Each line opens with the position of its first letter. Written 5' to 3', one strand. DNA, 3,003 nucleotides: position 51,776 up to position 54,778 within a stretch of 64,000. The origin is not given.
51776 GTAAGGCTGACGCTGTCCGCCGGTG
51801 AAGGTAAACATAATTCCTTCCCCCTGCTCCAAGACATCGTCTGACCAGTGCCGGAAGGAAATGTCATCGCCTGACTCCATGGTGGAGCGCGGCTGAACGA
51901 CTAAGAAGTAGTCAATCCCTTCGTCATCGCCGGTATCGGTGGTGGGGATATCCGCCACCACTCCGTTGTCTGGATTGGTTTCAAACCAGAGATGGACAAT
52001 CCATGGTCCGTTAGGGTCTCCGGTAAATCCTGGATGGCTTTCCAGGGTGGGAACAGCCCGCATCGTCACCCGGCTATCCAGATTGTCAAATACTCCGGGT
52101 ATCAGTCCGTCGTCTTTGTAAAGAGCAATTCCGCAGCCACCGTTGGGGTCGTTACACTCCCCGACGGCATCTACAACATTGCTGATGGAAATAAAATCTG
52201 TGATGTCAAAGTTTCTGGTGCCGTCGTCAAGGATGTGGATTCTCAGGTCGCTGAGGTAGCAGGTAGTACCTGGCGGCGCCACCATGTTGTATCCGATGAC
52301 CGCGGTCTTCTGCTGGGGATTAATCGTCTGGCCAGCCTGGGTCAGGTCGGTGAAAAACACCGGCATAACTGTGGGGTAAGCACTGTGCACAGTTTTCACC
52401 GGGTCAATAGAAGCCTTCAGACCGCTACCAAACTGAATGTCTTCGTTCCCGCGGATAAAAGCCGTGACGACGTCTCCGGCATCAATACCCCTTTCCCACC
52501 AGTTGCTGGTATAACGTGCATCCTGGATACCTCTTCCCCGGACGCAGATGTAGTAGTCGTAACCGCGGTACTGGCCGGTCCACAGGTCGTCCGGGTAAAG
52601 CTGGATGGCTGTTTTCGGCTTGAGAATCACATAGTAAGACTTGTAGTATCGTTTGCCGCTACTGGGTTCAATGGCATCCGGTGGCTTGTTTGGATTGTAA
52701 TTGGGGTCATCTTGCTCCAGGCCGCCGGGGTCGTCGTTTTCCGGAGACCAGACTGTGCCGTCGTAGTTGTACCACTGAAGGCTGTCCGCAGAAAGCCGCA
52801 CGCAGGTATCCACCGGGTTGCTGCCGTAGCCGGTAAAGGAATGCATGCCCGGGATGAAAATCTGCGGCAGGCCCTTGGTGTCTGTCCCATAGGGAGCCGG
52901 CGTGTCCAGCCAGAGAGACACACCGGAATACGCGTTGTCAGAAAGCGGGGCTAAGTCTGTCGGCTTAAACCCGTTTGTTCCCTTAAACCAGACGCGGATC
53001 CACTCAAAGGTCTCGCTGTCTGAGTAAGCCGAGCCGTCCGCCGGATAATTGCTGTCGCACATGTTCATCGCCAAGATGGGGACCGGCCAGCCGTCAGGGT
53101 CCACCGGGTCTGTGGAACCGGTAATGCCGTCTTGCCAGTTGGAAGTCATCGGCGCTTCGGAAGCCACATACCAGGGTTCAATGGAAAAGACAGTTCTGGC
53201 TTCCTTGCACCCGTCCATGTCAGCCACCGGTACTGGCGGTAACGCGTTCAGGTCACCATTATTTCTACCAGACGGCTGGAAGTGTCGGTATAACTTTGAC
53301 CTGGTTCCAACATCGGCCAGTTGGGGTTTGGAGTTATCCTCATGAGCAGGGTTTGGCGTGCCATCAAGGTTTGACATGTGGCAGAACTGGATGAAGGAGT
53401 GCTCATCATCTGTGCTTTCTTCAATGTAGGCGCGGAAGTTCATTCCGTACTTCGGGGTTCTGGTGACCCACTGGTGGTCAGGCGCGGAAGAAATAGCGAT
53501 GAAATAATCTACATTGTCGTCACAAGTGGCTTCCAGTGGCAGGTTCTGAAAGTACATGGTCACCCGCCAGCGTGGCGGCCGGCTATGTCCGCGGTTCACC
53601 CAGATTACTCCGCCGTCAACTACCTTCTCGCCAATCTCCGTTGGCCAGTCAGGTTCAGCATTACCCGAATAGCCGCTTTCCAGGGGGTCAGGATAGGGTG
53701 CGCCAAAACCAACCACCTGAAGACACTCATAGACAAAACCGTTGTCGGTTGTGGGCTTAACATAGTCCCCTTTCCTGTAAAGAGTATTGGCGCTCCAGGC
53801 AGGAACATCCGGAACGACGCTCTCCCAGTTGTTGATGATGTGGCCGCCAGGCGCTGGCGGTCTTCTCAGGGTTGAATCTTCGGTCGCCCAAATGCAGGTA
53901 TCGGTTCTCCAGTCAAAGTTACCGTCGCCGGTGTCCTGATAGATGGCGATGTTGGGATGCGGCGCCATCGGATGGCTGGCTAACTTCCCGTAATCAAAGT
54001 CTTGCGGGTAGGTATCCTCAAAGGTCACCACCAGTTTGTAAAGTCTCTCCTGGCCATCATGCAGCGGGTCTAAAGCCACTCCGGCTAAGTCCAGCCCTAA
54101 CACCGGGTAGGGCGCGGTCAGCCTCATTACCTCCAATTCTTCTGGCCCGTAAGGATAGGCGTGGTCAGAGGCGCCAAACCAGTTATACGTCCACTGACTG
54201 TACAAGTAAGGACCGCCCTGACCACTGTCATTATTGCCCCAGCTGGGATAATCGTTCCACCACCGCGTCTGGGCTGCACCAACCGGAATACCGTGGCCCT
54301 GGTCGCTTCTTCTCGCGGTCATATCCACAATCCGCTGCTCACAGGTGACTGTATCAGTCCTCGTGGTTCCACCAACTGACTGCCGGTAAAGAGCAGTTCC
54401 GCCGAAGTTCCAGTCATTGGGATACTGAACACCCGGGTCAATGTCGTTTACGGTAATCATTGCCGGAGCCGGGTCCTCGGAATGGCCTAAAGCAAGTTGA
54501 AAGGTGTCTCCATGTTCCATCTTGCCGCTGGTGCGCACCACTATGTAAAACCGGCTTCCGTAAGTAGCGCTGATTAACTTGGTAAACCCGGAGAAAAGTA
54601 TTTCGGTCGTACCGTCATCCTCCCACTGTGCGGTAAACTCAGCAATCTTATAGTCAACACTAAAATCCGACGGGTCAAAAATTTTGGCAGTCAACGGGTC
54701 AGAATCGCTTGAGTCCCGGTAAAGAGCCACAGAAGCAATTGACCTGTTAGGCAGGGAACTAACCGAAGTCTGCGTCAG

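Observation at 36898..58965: Candidate dedicated protein O-glycosylation (TMTC/PMT-like O-mannosylation-type) system wrapped around a 4515-aa giant secreted protein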

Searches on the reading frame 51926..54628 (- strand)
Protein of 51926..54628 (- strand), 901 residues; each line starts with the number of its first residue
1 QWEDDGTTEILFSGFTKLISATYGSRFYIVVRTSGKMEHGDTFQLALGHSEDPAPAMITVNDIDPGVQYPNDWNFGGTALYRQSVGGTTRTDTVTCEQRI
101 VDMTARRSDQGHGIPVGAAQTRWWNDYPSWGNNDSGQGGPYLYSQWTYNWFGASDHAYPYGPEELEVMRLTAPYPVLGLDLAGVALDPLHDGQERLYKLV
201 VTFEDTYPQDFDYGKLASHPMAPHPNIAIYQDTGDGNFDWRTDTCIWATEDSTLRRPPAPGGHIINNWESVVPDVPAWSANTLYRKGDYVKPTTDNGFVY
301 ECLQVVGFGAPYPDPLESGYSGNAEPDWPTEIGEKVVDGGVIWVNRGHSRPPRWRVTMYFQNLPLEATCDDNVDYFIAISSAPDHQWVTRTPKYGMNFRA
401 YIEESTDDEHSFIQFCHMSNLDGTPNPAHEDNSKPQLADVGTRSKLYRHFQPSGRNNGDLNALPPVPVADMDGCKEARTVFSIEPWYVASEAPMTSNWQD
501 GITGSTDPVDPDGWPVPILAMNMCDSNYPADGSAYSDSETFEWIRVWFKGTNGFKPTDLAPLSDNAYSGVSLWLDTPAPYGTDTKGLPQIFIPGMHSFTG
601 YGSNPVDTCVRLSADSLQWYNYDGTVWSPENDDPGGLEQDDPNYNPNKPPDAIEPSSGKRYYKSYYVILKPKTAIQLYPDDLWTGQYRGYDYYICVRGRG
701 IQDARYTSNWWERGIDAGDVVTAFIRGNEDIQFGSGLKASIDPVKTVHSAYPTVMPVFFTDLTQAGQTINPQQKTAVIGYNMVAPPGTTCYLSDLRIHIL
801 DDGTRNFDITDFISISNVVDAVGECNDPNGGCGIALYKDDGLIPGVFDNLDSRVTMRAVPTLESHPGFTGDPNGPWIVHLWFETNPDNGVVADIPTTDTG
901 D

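Call 75: find_homologous_proteins(query=window:51926-54628:-, max_evalue=0.00001)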
Query seq(901 aa) (901 aa): 2 proteins with E <= 0.00001 among 8000 candidates.
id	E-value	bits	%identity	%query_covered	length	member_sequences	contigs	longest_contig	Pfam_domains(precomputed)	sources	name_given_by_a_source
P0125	0.0e+0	1551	75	98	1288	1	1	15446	-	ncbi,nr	ncbi:MAG: hypothetical protein NC911_03925, partial [Candidatus Omnitrophica bacterium]|nr:hypotheti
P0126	8.0e-94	334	38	57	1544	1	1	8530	-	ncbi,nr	ncbi:MAG: hypothetical protein NTY10_06805, partial [Candidatus Omnitrophica bacterium]|nr:hypotheti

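Call 77: find_encoding_contigs(protein=P0126, flank=10000, max_places=3)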
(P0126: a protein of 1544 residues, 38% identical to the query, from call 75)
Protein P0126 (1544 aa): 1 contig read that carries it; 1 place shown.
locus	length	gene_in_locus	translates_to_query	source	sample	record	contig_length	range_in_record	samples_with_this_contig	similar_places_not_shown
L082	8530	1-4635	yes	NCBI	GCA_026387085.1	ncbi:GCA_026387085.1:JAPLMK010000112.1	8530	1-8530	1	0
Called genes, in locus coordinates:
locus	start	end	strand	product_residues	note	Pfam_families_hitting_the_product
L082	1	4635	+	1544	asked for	?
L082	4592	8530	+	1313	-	PF18998:Flg_new_2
